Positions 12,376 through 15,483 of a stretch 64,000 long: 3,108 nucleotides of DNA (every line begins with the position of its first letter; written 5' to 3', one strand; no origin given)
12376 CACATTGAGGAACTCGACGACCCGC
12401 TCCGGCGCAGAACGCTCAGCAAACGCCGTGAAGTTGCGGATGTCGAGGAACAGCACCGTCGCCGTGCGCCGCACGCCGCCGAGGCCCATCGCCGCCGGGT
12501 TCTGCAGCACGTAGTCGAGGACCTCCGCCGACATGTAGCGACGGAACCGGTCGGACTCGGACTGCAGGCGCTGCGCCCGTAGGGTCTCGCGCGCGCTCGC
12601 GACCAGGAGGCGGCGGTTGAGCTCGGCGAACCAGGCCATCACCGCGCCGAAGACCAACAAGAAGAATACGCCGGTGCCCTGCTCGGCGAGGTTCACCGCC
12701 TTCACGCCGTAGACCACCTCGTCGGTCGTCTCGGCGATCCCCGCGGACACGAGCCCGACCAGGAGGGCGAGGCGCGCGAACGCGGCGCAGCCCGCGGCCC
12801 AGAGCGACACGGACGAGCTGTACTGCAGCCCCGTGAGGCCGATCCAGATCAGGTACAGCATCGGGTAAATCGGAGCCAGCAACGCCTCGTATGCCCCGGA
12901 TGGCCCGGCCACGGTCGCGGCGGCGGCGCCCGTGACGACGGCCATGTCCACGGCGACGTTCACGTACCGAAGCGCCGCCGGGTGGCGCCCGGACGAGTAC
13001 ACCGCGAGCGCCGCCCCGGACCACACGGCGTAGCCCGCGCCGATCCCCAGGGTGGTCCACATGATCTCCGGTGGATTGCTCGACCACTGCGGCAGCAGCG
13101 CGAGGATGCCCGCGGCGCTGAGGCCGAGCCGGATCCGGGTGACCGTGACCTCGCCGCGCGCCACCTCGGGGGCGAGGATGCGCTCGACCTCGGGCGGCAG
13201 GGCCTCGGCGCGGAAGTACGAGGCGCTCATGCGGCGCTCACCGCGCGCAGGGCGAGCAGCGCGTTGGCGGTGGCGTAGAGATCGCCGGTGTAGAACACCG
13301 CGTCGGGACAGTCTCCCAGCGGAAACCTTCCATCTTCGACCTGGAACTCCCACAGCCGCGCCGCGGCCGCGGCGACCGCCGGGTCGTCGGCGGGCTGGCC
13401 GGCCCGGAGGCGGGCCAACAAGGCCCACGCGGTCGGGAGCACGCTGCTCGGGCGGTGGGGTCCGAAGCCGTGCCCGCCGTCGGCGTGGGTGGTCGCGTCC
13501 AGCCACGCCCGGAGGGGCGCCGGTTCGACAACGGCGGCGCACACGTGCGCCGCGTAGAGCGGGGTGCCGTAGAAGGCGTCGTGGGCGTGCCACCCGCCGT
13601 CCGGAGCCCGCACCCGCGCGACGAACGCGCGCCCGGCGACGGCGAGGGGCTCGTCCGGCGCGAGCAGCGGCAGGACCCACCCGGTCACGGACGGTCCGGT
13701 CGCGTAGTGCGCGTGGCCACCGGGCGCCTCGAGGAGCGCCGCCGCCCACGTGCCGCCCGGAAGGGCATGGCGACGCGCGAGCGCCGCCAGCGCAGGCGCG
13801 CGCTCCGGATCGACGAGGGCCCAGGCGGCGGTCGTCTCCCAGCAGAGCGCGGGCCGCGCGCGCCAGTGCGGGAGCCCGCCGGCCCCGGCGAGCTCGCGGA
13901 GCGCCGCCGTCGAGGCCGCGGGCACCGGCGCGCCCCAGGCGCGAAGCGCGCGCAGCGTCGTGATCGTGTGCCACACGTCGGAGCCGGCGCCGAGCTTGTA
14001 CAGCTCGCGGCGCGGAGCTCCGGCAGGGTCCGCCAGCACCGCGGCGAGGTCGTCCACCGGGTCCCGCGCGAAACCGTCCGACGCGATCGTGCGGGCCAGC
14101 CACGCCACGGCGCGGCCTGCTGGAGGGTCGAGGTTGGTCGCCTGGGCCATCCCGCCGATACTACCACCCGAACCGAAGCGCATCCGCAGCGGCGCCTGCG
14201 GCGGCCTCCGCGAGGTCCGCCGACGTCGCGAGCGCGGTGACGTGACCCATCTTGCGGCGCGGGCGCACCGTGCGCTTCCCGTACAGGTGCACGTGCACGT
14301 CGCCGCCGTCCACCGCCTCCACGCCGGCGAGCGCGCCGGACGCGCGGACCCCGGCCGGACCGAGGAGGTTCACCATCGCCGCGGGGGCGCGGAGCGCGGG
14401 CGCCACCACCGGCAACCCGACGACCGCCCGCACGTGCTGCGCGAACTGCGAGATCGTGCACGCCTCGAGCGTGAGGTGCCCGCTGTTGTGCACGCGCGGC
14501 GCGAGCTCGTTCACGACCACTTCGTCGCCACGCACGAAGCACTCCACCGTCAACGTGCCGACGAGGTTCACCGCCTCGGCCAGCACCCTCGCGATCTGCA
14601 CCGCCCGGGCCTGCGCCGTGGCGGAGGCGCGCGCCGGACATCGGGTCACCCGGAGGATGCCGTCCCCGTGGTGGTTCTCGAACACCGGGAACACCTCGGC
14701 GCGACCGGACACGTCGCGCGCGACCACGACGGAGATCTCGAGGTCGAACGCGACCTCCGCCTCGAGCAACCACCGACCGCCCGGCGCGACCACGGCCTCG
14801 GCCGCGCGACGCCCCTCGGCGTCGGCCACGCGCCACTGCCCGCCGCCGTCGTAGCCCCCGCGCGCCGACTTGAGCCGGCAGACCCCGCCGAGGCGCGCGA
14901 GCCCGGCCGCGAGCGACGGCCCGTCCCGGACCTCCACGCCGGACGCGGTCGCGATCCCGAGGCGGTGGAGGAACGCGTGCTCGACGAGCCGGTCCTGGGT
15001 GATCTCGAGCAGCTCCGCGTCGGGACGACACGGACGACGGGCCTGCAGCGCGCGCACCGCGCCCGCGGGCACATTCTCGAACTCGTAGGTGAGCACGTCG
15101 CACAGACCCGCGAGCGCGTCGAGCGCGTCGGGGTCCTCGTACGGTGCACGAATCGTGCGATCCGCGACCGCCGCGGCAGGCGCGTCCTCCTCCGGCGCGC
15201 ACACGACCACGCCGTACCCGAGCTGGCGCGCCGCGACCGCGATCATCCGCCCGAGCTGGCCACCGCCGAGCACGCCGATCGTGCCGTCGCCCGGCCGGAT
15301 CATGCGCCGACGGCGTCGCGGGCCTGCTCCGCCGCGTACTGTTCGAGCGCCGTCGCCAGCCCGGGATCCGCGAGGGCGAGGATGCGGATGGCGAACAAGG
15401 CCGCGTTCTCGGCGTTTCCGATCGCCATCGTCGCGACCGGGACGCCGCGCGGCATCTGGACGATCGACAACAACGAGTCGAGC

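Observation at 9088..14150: Unusual coupled operon: prenyltransferase-repeat protein / membrane nucleotidyl cyclase / degenerate polyprenyl-synthase-fold protein / NHLP-like peptide / RRE-M50 protease, facing a cNMP-binding protein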

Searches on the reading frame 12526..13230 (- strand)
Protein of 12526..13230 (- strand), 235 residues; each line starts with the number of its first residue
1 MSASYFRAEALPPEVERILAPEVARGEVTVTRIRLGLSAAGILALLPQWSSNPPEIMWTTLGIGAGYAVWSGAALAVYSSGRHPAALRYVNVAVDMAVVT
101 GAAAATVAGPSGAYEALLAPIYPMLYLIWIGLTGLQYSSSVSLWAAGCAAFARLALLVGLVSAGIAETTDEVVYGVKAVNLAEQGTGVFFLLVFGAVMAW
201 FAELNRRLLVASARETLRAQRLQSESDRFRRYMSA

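Call 58: search_protein_families(library=pfam, alignment_id=A6, max_evalue=1)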
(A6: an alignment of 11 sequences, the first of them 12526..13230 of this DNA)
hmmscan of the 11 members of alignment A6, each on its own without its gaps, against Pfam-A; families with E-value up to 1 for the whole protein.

A. member 1, window:12526-13230:- (235 aa): 0 families

B. families by the number of members that match (of 11 scanned): 10 families
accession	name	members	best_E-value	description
PF04999.18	FtsL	2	0.046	Cell division protein FtsL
PF15860.11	DUF4728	1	0.068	Domain of unknown function (DUF4728)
PF06924.17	DUF1281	1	0.13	Protein of unknown function (DUF1281)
PF18142.6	SLATT_fungal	1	0.17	SMODS and SLOG-associating 2TM effector domain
PF05805.17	L6_membrane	1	0.18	L6 membrane protein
PF10813.13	Herpesvir_UL11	1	0.28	Herpesvirus UL11 homologue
PF09328.15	Phytochelatin_C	1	0.33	Domain of unknown function (DUF1984)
PF24838.2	8xMP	1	0.41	Octameric membrane protein family (8xMP)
PF06522.17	B12D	1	0.75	NADH-ubiquinone reductase complex 1 MLRQ subunit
PF24003.1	DUF7319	1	0.8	Domain of unknown function (DUF7319)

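Call 73: find_homologous_proteins(query=A6, max_evalue=0.001)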
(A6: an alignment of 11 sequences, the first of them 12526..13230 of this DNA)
Query A6 (11 sequences) (235 aa, profile of the alignment): 4 proteins with E <= 0.001 among 8000 candidates.
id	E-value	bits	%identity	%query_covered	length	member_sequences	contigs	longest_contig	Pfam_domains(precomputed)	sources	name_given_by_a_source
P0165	7.1e-49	184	30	57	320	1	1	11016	-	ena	-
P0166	8.1e-38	148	32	53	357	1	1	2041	PF00211.26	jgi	jgi:adenylate cyclase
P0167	2.9e-35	140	28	52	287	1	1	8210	PF00211.26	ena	-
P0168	1.6e-28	118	31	51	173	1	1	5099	-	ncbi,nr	ncbi:MAG TPA: hypothetical protein VHM25_02345, partial [Polyangiaceae bacterium]|nr:hypothetical pr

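Call 74: find_encoding_contigs(protein=P0165, flank=6000, max_places=1)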
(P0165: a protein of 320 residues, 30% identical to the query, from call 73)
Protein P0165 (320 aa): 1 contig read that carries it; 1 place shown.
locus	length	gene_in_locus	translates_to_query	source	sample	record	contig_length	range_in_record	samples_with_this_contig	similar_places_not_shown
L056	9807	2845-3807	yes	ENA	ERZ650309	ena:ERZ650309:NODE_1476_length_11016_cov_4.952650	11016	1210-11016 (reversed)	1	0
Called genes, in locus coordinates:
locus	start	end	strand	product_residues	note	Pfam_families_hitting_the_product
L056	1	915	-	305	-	?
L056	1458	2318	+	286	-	-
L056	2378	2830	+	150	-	-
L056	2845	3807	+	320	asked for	-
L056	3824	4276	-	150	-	PF05099:TerB (faint)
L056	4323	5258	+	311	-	PF02518:HATPase_c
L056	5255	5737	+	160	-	PF00072:Response_reg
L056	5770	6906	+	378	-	PF03054:tRNA_Me_trans, PF20259:tRNA_Me_trans_M, PF20258:tRNA_Me_trans_C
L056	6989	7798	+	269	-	-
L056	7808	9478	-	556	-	PF13490:zf-HC2 (weak)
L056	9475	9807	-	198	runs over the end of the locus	PF07638:Sigma70_ECF, PF04542:Sigma70_r2, PF08281:Sigma70_r4_2, PF04545:Sigma70_r4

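Call 75: find_encoding_contigs(protein=P0167, flank=6000, max_places=1)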
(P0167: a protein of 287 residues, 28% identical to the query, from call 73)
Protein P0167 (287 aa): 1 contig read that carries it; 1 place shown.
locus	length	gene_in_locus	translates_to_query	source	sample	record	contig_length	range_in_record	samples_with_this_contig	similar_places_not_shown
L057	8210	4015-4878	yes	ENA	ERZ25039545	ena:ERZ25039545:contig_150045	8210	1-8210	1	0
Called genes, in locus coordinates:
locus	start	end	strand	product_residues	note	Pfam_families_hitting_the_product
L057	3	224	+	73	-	?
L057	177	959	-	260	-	PF00149:Metallophos, PF12850:Metallophos_2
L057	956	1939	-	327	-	PF15632:ATPgrasp_Ter (weak)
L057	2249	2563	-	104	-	PF13480:Acetyltransf_6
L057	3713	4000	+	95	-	-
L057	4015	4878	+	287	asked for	PF00211:Guanylate_cyc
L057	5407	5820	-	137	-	-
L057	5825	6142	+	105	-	-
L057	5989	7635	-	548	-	-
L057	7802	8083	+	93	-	-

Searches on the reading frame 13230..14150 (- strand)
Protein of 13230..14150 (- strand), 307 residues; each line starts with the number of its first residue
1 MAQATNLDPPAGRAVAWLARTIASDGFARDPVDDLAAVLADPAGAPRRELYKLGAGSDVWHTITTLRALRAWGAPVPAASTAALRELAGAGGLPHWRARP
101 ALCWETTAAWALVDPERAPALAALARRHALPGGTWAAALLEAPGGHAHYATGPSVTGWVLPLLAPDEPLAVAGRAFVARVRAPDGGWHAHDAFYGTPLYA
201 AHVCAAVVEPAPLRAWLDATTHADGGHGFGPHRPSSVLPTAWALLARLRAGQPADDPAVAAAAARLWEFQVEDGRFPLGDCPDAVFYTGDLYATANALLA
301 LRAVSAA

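Call 4: search_protein_families(library=pfam, proteins=[window:13230-14150:-], max_evalue=0.1)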
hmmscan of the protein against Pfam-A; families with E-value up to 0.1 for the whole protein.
window:13230-14150:- (307 aa): 0 families

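Call 5: search_protein_families(library=ncbifam, proteins=[window:13230-14150:-], max_evalue=0.1)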
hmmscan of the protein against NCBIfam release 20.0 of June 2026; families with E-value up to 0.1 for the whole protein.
window:13230-14150:- (307 aa): 2 families
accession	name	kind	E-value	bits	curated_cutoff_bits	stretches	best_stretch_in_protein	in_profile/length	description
TIGR01787.1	squalene_cyclas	subfamily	0.00027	19.7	322.7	1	233-287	543-597/622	squalene/oxidosqualene cyclases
TIGR03463.1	osq_cycl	subfamily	0.00081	17.8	851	1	229-280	556-606/634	2,3-oxidosqualene cyclase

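Call 20: find_homologous_proteins(query=window:13230-14150:-, max_evalue=0.001)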
Query window:13230-14150:- (307 aa): 6 proteins with E <= 0.001 among 8000 candidates.
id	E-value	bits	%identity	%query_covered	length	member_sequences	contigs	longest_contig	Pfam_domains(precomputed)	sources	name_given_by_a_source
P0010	2.0e-186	637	100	95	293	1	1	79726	-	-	-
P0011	2.2e-75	272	54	95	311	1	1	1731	PF13243.13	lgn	-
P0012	8.5e-73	264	55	93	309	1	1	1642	PF13243.13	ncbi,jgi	jgi:hypothetical protein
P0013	1.2e-52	197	47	90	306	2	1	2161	-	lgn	-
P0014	2.6e-48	183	46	94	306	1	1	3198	-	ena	-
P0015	3.9e-44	170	45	81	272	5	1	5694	-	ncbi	-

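Call 30: predict_structure(alignment_id=A2)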
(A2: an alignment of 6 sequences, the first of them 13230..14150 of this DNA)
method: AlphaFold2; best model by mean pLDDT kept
length: 307 residues; sequences in the alignment: 6
mean_pLDDT: 83.2   pTM: 0.87
mean pLDDT of the five models: 83.2, 81.0, 80.2, 78.5, 72.3
residues with pLDDT >= 90: 134; 70-90: 126; 50-70: 29; < 50: 18
segments of 3 or more residues with pLDDT < 50: 1-4, 137-150
pLDDT, mean of each block of 10 residues (from residue 1): 58 95 91 83 79 73 95 91 85 80 86 89 82 50 35 82 90 86 69 77 90 91 93 91 96 96 97 91 76 96 88
secondary structure, 60 per line:
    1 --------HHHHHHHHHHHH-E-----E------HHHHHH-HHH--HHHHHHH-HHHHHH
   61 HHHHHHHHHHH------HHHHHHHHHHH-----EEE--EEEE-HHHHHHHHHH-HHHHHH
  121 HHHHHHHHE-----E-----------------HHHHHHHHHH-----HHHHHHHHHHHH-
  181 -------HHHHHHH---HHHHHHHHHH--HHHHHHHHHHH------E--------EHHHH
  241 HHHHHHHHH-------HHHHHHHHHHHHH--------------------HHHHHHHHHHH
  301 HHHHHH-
elements in order: H9-20 H35-40 H47-53 H55-71 H78-88 E94-96 E99-102 H104-113 H115-128 H153-162 H168-179 H188-194 H198-207 H210-220 H237-249 H257-269 H290-306

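Call 33: fold_search(model_id=the predicted structure, library=pdb)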
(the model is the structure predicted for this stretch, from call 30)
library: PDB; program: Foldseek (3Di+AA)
matches with E <= 10: 535; with E <= 0.001: 44
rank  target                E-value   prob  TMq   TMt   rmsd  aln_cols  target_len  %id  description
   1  7xru                  1.8e-08  1.00  0.65  0.42   4.1       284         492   21  Drimenyl diphosphate synthase D303E from Streptomyces showdoensis in complex with 2-fluorofarnesyl diphosphate (2F-FPP)  (released 2023-03-15)
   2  7xr7                  3.1e-08  1.00  0.65  0.42   4.2       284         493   21  Drimenyl diphosphate synthase D303E from Streptomyces showdoensis in complex with farnesyl diphosphate (FPP) and Mg2+ (released 2023-03-15)
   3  8zg1                  3.3e-08  1.00  0.65  0.44   3.8       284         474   21  Drimenyl diphosphate synthase SsDMS_F248Y&D303E from Streptomyces showdoensis (Apo) (released 2025-05-21)
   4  7xq4                  3.5e-08  1.00  0.64  0.42   4.3       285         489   21  Drimenyl diphosphate synthase from Streptomyces showdoensis (apo) (released 2023-03-15)
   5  8zg0                  5.7e-08  1.00  0.62  0.42   4.4       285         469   21  Drimenyl diphosphate synthase SsDMS_F248A&D303E from Streptomyces showdoensis (Apo) (released 2025-05-21)
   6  7xqz                  6.2e-08  1.00  0.64  0.41   4.4       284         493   20  Drimenyl diphosphate synthase D303A from Streptomyces showdoensis in complex with 2-fluorofarnesyl diphosphate (2F-FPP)  (released 2023-03-15)
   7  8zgv                  7.6e-08  1.00  0.64  0.43   4.2       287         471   22  Drimenyl diphosphate synthase SsDMS_F248A&D303E from Streptomyces showdoensis in complex with farnesyl diphosphate (FPP) (released 2025-05-21)
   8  8pak_B                9.2e-08  1.00  0.70  0.62   5.4       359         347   20  Crystal Structure of a Squalene-Hopene Cyclase from Cystobacter fuscus (released 2024-06-26)
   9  8zgw                  9.7e-08  1.00  0.64  0.42   4.2       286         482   21  Drimenyl diphosphate synthase SsDMS_F248Y&D303E from Streptomyces showdoensis in complex with farnesyl diphosphate (FPP) (released 2025-05-21)
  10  8pak_A                9.7e-08  1.00  0.70  0.63   5.5       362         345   20  Crystal Structure of a Squalene-Hopene Cyclase from Cystobacter fuscus (released 2024-06-26)
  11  8zg5                  1.3e-07  1.00  0.65  0.43   4.2       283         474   20  Drimenyl diphosphate synthase SsDMS_Y505I&D303A from Streptomyces showdoensis (Apo) (released 2025-05-21)
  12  8paj_B                2.3e-07  1.00  0.69  0.63   5.9       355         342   22  Crystal Structure of a Squalene-Hopene cyclase from Archangium gephyra (released 2024-06-26)
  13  8paj_A                2.7e-07  1.00  0.68  0.62   6.0       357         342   22  Crystal Structure of a Squalene-Hopene cyclase from Archangium gephyra (released 2024-06-26)
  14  3sqc_A                1.2e-06  1.00  0.63  0.34  16.0       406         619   20  SQUALENE-HOPENE CYCLASE (released 1999-05-18)
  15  1sqc                  1.8e-06  1.00  0.62  0.33  16.0       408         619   21  SQUALENE-HOPENE-CYCLASE FROM ALICYCLOBACILLUS ACIDOCALDARIUS (released 1997-12-17)
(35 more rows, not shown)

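Call 35: search_solved_structures(query=A2, max_evalue=10, show_alignments=3)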
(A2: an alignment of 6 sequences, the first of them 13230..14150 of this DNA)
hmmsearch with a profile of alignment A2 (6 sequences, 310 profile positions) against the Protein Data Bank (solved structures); distinct sequences matched with E-value up to 10: 8.
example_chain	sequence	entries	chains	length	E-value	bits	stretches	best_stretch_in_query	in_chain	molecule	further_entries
2sqc_A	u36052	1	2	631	1.4e-09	40.6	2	172-278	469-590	SQUALENE-HOPENE CYCLASE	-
3sqc_A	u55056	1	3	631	1.4e-09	40.6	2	172-278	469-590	SQUALENE--HOPENE CYCLASE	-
1w6k_A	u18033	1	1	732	1.8e-09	40.2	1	175-271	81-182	LANOSTEROL SYNTHASE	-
1w6j_A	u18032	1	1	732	2e-09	40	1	175-271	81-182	LANOSTEROL SYNTHASE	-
1gsz_A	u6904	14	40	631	2.5e-09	39.7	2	172-278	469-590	SQUALENE--HOPENE CYCLASE | SQUALENE-HOPENE CYCLASE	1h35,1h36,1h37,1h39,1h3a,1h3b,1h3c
8j5z_A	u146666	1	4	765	7.5e-07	31.6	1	174-282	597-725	Terpene cyclase/mutase family member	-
5xom_A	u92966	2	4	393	0.5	12.4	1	35-75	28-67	Glycosaminoglycan xylosylkinase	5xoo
9q3i_A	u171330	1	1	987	1.7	10.7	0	193-272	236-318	Copalyl diphosphate synthase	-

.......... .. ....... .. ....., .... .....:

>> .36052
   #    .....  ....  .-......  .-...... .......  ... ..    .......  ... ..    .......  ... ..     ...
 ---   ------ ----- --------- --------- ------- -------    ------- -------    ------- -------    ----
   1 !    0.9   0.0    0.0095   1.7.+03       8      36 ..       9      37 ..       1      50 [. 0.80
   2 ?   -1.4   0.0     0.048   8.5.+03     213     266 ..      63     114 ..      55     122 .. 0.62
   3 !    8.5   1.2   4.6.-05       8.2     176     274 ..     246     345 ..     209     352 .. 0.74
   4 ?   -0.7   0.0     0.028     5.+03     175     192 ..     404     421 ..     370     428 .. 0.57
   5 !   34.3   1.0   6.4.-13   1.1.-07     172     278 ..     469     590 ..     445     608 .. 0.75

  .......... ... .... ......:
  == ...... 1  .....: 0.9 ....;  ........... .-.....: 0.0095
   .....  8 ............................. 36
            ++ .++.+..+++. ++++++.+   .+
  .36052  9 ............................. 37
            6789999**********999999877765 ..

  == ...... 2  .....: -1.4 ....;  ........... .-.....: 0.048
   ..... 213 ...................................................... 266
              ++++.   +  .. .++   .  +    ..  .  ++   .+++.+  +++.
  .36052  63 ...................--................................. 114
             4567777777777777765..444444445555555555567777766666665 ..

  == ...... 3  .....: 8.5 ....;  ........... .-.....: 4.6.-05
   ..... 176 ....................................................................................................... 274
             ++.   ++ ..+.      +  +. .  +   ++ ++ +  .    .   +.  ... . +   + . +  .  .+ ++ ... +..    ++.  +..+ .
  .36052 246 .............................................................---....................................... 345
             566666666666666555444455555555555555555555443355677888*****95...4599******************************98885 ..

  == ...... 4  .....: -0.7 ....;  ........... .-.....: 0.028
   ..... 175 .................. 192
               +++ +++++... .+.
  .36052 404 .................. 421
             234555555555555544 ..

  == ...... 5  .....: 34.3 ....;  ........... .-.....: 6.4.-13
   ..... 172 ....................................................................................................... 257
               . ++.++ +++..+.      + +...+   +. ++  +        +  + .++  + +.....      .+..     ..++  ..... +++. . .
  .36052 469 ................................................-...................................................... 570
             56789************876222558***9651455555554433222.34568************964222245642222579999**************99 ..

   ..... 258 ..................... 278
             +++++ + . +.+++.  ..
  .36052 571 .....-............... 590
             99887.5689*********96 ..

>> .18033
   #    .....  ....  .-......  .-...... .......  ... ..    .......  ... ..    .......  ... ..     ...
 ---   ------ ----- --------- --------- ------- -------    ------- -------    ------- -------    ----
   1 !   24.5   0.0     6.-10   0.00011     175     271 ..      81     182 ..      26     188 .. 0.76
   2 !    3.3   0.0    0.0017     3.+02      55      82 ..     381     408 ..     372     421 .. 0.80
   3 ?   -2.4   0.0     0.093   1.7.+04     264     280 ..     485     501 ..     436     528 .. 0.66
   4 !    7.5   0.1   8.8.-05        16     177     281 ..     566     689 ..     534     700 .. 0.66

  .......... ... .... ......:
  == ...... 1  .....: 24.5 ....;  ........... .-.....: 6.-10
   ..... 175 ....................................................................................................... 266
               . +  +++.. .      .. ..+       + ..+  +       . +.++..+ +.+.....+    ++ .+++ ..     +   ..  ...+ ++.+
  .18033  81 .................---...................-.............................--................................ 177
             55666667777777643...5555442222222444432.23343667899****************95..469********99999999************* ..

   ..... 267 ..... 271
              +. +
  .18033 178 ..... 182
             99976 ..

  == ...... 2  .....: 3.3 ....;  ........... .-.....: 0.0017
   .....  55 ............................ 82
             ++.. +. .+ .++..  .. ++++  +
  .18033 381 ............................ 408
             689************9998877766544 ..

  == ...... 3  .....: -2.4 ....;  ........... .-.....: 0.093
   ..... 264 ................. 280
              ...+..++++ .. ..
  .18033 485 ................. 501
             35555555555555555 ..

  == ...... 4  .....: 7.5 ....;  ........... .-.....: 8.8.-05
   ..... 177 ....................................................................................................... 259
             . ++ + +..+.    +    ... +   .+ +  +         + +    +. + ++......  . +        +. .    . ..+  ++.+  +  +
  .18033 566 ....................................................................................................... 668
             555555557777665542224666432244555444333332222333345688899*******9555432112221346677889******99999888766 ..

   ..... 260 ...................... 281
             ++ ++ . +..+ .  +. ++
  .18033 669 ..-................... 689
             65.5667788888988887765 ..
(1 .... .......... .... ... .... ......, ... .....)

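Call 60: search_protein_families(library=padloc, proteins=[window:13230-14150:-], max_evalue=0.01)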
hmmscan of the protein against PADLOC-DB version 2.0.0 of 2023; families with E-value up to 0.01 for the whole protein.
window:13230-14150:- (307 aa): 0 families

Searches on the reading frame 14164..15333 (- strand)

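Call 82: search_protein_families(library=pfam, proteins=[window:14164-15333:-], max_evalue=0.001)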
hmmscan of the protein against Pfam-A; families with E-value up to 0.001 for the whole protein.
window:14164-15333:- (390 aa): 4 families
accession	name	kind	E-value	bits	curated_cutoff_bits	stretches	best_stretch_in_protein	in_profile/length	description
PF02222.28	ATP-grasp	-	8.6e-48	162.8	27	1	121-297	2-179/179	ATP-grasp domain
PF22660.2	RS_preATP-grasp-like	-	4.3e-30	104.4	27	1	18-113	3-98/98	Ribonucleotide synthetase preATP-grasp domain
PF17769.7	PurK_C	-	4.8e-16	58.6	22.6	1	318-376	1-54/56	Phosphoribosylaminoimidazole carboxylase C-terminal domain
PF21244.3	PurT_C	-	0.00019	21.4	26.7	1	339-385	22-67/68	PurT, C-terminal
